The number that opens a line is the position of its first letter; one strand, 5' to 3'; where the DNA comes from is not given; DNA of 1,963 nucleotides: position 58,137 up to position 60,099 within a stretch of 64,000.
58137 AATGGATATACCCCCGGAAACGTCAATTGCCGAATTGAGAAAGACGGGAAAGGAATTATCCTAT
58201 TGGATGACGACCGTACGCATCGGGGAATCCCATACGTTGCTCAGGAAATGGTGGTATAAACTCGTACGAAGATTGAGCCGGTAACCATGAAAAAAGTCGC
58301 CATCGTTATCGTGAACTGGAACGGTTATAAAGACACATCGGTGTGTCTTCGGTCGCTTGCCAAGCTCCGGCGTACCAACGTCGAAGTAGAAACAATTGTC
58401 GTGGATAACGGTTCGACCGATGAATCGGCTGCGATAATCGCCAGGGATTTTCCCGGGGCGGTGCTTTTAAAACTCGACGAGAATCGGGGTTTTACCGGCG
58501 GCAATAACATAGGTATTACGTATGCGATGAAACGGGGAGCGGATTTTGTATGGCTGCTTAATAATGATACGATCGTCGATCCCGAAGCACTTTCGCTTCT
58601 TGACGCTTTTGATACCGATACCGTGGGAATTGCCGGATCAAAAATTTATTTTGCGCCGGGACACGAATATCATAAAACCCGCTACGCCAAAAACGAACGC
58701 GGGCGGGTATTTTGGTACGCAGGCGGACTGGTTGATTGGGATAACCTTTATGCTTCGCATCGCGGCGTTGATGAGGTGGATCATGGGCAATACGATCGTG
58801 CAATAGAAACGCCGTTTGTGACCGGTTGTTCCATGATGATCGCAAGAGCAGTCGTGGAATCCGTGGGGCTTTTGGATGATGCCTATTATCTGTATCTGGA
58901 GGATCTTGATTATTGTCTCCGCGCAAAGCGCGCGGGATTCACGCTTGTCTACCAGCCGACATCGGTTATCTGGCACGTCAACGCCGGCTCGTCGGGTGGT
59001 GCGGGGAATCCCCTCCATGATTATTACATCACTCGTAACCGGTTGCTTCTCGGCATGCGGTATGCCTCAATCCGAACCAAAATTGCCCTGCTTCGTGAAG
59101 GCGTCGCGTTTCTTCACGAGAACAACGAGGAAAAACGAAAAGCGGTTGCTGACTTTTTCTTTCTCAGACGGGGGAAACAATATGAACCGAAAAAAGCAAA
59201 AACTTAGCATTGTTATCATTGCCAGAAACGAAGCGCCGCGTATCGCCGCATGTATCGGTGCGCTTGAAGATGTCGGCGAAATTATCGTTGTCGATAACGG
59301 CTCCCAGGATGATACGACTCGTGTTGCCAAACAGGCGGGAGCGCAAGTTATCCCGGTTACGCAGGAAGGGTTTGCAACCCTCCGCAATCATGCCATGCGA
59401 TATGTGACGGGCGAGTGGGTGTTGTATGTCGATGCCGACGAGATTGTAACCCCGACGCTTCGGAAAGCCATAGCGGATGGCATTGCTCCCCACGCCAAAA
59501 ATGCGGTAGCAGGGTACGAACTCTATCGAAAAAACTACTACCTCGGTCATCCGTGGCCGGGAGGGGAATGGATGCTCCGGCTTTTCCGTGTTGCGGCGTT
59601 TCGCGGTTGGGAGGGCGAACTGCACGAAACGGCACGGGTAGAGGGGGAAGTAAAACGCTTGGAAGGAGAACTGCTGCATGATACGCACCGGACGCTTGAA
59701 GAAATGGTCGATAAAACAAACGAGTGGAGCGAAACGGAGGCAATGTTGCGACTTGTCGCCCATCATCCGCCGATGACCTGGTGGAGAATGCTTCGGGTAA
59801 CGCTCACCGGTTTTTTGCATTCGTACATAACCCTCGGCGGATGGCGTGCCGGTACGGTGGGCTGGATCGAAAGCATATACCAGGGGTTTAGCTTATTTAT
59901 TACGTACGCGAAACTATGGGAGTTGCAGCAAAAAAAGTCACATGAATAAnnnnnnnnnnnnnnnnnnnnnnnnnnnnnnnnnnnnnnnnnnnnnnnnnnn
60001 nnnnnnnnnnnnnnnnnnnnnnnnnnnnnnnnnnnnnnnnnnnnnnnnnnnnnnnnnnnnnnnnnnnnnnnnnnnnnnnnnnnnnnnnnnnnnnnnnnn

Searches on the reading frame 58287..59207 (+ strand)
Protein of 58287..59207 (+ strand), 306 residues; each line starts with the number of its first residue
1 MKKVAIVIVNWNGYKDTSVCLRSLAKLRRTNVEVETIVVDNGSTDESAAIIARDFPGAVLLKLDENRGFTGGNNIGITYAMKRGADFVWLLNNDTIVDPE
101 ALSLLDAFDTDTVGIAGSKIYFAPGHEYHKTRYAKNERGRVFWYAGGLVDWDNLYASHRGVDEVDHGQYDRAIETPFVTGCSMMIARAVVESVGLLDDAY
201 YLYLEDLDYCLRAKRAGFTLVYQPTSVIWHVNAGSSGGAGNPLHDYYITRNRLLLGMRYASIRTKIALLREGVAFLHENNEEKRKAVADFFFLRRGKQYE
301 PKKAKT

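Call 7: search_protein_families(library=pfam, proteins=[window:58287-59207:+], max_evalue=0.001)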
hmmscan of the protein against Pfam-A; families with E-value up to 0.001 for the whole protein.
window:58287-59207:+ (306 aa): 3 families
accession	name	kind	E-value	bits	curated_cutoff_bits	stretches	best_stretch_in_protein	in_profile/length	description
PF13641.12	Glyco_tranf_2_3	-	5.3e-19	69.6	27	1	4-233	3-214/230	Glycosyltransferase like family 2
PF00535.33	Glycos_transf_2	-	7.1e-17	62.3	23.3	1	6-190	2-164/168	Glycosyl transferase family 2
PF13632.12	Glyco_trans_2_3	-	2.2e-06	28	27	1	88-257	2-143/198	Glycosyl transferase family group 2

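Call 71: search_protein_families(library=ncbifam, proteins=[window:58287-59207:+], max_evalue=0.00001)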
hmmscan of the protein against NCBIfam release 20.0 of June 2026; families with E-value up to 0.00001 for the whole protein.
window:58287-59207:+ (306 aa): 7 families
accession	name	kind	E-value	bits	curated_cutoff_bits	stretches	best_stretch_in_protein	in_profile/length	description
TIGR01556.1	rhamnosyltran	subfamily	1.8e-15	56.9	200.55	2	173-266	143-247/281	rhamnosyltransferase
TIGR03965.1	mycofact_glyco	equivalog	5.2e-15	55.3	280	1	2-121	74-192/467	mycofactocin biosynthesis glycosyltransferase MftF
NF041875.1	EPS_EpsD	equivalog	2.6e-09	36.9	370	0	4-102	1-97/325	exopolysaccharide biosynthesis glycosyltransferase EpsD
TIGR03937.1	PgaC_IcaA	equivalog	1.5e-08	34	422.3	1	2-104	45-145/407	poly-beta-1,6-N-acetyl-D-glucosamine synthase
NF007482.0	PRK10073.1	equivalog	2.5e-08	33.3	423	1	2-102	6-103/334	glycosyltransferase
NF050113.1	gal_furan_GlfT1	equivalog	1.6e-07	31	330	1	7-102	4-98/290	galactofuranosyltransferase GlfT1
TIGR04283.1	glyco_like_mftF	equivalog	9e-06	25.4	182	0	5-107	2-95/221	TIGR04283 family arsenosugar biosynthesis glycosyltransferase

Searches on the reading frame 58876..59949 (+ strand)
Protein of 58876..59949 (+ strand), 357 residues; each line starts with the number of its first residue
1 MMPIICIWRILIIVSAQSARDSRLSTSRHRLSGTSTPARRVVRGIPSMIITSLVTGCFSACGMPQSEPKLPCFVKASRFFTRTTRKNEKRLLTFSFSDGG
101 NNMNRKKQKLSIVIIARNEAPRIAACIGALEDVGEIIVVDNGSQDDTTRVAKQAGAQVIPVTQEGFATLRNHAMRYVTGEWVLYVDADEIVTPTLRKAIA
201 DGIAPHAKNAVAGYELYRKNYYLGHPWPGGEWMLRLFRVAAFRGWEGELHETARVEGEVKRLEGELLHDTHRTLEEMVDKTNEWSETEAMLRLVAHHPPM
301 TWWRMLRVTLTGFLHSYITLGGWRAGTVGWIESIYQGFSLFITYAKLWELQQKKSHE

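Call 7: search_protein_families(library=pfam, proteins=[window:58876-59949:+], max_evalue=0.001)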
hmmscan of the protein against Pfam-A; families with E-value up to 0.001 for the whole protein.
window:58876-59949:+ (357 aa): 3 families
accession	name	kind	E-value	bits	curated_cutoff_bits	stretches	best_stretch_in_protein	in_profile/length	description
PF00535.33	Glycos_transf_2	-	2e-19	70.6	23.3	1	111-213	1-114/168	Glycosyl transferase family 2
PF13704.12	Glyco_tranf_2_4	-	1.7e-09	38.4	27.5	1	117-192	1-85/98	Glycosyl transferase family 2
PF13641.12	Glyco_tranf_2_3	-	5.2e-05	23.8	27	1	110-195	3-103/230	Glycosyltransferase like family 2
